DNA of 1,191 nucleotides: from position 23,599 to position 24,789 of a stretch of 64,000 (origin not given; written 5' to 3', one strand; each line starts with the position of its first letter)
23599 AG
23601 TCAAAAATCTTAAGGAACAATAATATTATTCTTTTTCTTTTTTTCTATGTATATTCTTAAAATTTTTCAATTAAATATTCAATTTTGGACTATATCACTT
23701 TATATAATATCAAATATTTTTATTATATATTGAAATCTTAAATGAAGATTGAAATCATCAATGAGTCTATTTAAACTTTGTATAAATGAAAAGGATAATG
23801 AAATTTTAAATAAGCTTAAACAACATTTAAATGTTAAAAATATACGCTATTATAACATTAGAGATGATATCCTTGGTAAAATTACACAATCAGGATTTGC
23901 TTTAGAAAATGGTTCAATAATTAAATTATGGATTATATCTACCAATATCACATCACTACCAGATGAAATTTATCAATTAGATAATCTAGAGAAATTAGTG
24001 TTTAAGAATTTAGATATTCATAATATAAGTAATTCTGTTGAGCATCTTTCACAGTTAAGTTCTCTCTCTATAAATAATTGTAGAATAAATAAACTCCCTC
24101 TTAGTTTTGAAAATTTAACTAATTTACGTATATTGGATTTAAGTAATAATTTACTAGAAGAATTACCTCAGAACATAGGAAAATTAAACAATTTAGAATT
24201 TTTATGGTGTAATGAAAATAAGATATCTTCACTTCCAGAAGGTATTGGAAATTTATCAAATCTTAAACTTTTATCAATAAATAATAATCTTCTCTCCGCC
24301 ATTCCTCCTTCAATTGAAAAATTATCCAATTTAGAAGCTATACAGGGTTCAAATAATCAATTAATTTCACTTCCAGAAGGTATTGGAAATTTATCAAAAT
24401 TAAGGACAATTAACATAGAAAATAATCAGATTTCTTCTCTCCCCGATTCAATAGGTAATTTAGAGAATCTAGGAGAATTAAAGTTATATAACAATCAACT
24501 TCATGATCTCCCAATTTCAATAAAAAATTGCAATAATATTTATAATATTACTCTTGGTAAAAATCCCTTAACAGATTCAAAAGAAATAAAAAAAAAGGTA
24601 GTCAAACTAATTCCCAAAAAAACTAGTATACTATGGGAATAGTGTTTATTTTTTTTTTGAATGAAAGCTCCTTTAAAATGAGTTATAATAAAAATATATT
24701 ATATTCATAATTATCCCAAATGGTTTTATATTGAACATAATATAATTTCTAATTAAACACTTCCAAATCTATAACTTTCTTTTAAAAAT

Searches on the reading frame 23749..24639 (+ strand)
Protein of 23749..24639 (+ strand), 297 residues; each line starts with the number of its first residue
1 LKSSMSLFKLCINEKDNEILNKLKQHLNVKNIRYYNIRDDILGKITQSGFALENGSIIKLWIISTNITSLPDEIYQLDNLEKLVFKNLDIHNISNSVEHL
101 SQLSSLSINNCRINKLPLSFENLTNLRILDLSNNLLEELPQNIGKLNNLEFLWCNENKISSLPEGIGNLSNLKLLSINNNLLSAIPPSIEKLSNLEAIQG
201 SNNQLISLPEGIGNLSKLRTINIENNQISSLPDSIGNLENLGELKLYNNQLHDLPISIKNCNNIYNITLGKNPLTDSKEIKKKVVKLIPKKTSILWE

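Call 10: search_protein_families(library=pfam, proteins=[window:23749-24639:+], max_evalue=0.001)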
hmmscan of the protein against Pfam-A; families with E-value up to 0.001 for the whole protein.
window:23749-24639:+ (297 aa): 8 families
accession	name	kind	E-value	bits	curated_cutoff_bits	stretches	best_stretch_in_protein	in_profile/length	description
PF23598.1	LRR_14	-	1.6e-29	103.2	40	3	121-201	44-122/353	Leucine-rich repeat region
PF12799.13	LRR_4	-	3.2e-19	69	27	3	148-187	2-41/44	Leucine Rich repeats (2 copies)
PF13855.12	LRR_8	-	1.4e-17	63.6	27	4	170-228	1-61/61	Leucine rich repeat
PF23211.1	LRR_LRWD1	-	9.4e-09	35.7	28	0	209-291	35-114/190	Leucine-rich repeat and WD repeat-containing protein 1, LRR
PF00560.39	LRR_1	-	6.6e-08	31.6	20.6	0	217-238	1-23/23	Leucine Rich Repeat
PF25019.1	LRR_R13L1-DRL21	-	2.2e-07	31.3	27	0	95-152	63-122/127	R13L1/DRL21 LRRs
PF23286.1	LRR_13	-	9.2e-05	22.7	30.1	0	124-263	3-154/210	Disease resistance protein RPS4B-like, leucine-rich repeats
PF17126.11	RsmF_methylt_CI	-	0.00045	20.6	27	0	198-221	14-37/61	RsmF rRNA methyltransferase first C-terminal domain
